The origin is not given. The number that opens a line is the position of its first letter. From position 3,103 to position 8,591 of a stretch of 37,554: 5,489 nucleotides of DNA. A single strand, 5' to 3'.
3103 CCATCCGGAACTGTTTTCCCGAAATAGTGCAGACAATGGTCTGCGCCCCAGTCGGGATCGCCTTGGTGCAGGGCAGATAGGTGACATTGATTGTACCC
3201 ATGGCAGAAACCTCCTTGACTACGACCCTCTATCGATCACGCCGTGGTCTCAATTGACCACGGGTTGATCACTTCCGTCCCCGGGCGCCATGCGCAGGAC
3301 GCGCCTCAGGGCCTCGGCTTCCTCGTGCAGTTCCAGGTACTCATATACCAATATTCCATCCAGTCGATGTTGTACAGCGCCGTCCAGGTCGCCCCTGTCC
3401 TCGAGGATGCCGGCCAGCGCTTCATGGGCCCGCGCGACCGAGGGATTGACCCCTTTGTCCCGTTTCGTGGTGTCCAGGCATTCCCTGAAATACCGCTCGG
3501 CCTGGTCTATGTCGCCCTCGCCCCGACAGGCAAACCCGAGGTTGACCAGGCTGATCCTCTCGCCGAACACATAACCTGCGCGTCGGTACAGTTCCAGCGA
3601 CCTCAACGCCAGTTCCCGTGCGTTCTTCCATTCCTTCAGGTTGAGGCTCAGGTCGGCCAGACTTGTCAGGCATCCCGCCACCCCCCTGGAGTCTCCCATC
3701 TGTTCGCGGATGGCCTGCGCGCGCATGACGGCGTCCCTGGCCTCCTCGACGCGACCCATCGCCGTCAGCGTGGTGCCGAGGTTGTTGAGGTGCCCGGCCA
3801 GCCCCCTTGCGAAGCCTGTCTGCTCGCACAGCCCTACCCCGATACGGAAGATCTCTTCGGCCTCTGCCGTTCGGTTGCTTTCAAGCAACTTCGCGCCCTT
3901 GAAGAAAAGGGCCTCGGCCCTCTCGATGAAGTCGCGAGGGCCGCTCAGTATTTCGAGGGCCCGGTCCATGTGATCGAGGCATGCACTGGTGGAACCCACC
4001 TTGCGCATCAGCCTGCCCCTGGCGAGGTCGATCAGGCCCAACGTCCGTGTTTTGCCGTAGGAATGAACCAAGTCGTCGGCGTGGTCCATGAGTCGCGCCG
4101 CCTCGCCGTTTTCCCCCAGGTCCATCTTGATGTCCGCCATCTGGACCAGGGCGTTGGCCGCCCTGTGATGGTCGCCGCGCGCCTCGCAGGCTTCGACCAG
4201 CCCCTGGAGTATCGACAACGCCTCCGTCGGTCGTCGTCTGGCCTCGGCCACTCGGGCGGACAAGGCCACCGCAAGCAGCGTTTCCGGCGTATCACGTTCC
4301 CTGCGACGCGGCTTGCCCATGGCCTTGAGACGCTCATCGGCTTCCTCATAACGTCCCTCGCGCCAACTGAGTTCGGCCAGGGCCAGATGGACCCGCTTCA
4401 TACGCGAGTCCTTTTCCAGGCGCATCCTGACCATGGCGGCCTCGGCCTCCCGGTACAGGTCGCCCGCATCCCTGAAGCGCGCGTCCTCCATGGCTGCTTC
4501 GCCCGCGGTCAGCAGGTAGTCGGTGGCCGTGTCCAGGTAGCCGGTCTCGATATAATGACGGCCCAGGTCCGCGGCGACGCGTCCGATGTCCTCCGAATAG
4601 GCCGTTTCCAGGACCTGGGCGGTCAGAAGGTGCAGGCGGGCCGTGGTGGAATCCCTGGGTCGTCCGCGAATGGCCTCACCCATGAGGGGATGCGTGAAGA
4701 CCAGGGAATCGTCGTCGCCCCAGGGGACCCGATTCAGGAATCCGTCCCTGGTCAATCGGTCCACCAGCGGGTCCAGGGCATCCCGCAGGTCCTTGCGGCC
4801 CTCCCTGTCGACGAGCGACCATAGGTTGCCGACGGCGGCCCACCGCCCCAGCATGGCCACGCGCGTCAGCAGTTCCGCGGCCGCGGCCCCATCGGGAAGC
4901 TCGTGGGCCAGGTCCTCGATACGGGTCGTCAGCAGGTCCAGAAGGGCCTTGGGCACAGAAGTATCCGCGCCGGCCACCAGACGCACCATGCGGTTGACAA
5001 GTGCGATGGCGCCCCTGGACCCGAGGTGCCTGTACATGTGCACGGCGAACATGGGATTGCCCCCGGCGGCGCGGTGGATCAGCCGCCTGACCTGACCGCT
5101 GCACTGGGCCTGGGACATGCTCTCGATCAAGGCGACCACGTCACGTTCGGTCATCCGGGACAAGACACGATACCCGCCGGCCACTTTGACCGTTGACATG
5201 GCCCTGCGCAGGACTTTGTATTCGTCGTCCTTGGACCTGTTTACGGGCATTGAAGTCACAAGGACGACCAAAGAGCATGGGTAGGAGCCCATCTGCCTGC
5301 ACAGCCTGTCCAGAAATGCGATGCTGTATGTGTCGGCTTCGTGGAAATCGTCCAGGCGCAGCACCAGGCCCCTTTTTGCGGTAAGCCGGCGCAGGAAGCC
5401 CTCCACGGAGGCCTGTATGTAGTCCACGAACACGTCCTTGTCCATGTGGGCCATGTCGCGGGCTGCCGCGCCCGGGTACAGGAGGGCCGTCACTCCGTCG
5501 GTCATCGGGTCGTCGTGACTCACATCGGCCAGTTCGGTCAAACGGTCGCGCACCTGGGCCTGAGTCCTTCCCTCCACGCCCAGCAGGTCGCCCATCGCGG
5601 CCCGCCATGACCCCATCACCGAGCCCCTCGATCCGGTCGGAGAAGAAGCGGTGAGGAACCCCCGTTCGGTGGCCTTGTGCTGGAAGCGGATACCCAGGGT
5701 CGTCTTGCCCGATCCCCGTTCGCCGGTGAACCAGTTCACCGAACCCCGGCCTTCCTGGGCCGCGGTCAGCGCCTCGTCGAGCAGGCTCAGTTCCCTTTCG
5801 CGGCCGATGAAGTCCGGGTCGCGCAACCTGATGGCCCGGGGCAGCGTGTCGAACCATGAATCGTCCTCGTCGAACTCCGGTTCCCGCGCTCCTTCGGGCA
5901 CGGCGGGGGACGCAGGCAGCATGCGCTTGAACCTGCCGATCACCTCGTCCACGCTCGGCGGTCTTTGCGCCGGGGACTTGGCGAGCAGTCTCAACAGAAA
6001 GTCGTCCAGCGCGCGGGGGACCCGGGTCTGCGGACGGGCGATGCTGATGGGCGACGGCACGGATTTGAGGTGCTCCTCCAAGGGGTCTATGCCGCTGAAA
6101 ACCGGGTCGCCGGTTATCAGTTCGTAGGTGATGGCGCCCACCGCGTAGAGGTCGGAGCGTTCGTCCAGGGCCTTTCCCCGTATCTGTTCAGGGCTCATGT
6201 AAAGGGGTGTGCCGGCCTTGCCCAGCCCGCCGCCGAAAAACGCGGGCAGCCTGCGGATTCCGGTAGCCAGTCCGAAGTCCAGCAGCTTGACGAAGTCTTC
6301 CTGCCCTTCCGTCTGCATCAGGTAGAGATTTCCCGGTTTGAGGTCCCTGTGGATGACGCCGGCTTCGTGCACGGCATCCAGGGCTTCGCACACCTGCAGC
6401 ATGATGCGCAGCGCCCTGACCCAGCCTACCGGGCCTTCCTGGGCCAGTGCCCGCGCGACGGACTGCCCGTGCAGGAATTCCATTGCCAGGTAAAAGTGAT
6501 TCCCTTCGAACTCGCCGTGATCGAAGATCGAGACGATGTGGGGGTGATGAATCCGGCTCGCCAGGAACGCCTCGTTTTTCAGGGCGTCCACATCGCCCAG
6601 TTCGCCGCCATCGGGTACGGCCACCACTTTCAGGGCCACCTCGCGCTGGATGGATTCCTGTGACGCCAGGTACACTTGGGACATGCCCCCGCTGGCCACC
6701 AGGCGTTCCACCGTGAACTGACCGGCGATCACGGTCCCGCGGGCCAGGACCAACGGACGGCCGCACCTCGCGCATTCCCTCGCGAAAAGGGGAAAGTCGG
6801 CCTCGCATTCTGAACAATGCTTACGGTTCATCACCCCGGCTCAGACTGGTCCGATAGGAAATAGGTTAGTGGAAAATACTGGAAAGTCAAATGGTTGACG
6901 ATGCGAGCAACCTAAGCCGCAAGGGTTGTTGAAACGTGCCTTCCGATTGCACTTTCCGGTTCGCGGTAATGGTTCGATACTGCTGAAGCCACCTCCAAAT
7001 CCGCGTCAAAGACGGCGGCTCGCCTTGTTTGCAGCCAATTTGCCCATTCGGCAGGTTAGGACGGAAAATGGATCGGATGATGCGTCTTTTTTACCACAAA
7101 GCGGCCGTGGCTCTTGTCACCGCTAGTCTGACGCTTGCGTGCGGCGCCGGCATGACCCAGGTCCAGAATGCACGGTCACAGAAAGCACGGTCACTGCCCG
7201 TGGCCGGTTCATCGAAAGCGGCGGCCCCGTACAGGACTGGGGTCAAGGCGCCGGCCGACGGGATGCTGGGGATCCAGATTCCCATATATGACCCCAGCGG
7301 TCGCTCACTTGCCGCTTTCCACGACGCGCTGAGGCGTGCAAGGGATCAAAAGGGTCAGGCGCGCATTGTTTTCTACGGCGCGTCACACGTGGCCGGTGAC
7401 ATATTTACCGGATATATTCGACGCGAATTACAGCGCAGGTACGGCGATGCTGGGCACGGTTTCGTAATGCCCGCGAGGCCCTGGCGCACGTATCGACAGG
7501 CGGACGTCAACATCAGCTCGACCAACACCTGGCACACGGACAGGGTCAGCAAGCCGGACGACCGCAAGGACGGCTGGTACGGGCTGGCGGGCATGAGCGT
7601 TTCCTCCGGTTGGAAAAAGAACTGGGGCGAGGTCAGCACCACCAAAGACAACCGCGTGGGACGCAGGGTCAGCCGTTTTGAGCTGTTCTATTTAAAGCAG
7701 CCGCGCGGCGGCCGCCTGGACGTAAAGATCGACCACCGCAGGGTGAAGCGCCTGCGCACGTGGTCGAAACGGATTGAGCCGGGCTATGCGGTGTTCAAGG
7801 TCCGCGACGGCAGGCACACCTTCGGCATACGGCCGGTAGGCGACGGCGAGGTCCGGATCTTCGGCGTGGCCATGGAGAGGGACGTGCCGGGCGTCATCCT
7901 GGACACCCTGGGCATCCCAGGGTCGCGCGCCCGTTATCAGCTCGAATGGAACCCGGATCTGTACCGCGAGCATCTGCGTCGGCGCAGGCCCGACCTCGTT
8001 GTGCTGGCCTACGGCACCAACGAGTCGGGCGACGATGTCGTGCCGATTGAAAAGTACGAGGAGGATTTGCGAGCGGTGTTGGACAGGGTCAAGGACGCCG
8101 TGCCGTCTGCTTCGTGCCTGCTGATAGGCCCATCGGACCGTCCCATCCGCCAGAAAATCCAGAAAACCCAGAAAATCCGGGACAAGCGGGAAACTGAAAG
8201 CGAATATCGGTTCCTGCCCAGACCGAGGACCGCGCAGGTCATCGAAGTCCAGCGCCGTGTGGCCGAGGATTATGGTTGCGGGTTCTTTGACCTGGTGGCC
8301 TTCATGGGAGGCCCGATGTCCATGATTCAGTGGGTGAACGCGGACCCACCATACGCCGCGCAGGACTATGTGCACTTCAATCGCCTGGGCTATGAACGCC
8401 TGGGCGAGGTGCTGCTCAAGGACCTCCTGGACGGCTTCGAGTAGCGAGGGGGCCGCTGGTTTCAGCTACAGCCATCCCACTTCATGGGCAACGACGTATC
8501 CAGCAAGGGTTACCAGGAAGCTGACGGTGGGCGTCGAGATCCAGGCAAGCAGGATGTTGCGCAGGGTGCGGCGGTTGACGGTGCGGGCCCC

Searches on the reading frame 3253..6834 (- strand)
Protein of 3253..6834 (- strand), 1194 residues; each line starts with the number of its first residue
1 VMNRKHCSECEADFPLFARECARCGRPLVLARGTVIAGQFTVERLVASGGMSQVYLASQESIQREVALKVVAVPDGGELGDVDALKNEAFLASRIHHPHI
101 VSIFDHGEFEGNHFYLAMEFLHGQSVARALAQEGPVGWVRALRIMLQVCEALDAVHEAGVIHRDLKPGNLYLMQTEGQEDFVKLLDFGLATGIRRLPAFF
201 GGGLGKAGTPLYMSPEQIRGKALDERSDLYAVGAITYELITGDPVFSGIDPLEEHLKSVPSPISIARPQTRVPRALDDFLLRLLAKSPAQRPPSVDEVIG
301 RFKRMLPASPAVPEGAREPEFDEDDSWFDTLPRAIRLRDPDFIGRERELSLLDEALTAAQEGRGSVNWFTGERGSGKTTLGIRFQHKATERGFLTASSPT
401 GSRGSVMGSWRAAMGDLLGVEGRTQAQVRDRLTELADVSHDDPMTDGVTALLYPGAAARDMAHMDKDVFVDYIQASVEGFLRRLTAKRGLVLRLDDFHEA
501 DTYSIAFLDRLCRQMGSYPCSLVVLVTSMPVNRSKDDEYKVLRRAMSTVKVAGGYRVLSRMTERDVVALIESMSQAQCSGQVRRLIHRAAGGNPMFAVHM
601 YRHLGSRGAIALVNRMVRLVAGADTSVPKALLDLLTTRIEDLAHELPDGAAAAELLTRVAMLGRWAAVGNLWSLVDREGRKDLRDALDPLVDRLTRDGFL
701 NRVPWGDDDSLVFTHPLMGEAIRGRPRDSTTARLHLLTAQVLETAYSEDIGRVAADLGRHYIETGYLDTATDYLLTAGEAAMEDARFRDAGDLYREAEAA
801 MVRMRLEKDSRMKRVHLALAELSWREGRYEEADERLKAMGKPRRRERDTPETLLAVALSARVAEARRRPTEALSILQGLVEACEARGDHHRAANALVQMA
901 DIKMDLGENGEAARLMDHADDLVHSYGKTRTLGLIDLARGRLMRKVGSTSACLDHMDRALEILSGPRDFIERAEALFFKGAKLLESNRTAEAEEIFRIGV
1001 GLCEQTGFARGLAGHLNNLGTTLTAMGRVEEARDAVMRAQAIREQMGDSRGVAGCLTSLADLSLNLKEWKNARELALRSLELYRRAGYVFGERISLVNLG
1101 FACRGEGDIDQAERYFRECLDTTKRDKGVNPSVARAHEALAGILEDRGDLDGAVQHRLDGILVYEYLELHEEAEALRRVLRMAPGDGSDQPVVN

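Call 25: search_protein_families(library=pfam, proteins=[window:3253-6834:-], max_evalue=0.001)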
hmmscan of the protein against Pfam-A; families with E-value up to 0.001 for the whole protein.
window:3253-6834:- (1194 aa): 16 families
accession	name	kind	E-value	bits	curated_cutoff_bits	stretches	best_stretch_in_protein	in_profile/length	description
PF00069.31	Pkinase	-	2.4e-42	145.6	31.7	1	41-292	2-252/263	Protein kinase domain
PF07714.23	PK_Tyr_Ser-Thr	-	1.6e-22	80.5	23.1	1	43-293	4-250/258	Protein tyrosine and serine/threonine kinase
PF13424.12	TPR_12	-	3.1e-20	72.6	30.1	2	1014-1084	4-76/77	Tetratricopeptide repeat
PF17874.7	TPR_MalT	-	1.8e-15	57.5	45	1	935-1086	3-155/336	MalT-like TPR region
PF13191.12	AAA_16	-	5.6e-14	53.4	32.6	1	342-523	2-165/167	AAA ATPase domain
PF07719.23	TPR_2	-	2.6e-10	40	27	0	1096-1121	4-29/34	Tetratricopeptide repeat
PF13181.12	TPR_8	-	2.2e-08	34.1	25.7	0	1096-1121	4-29/34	Tetratricopeptide repeat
PF13176.12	TPR_7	-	4.2e-07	30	27.9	0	1095-1127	1-33/36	Tetratricopeptide repeat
PF14938.12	SNAP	-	1.1e-06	28.8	25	0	759-840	102-182/282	Soluble NSF attachment protein, SNAP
PF14559.12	TPR_19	-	1.9e-06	28.6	25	0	794-842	7-54/68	Tetratricopeptide repeat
PF10923.14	BrxC_BrxD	-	4.4e-06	26.3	22.2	1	343-397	28-82/414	BREX system ATP-binding protein BrxC/D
PF13428.12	TPR_14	-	1.6e-05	25.6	23.5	0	1098-1126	6-34/44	Tetratricopeptide repeat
PF00515.34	TPR_1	-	1.6e-05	24.9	27.8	0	1096-1120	4-28/34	Tetratricopeptide repeat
PF13374.12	TPR_10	-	7.4e-05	23.1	27.5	0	1013-1045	2-34/42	Tetratricopeptide repeat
PF03109.22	ABC1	-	0.00026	20.6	22.9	0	115-193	144-217/244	ABC1 atypical kinase-like domain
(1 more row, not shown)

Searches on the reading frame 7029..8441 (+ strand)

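Call 25: search_protein_families(library=pfam, proteins=[window:7029-8441:+], max_evalue=0.001)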
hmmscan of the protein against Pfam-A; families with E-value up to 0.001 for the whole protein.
window:7029-8441:+ (471 aa): 2 families
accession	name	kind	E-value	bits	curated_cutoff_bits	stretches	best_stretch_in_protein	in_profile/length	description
PF13472.12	Lipase_GDSL_2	-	8.3e-16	59.4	32.9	1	291-457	36-178/178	GDSL-like Lipase/Acylhydrolase family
PF00657.28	Lipase_GDSL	-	3.7e-08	34.2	23.6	1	293-460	46-206/208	GDSL-like Lipase/Acylhydrolase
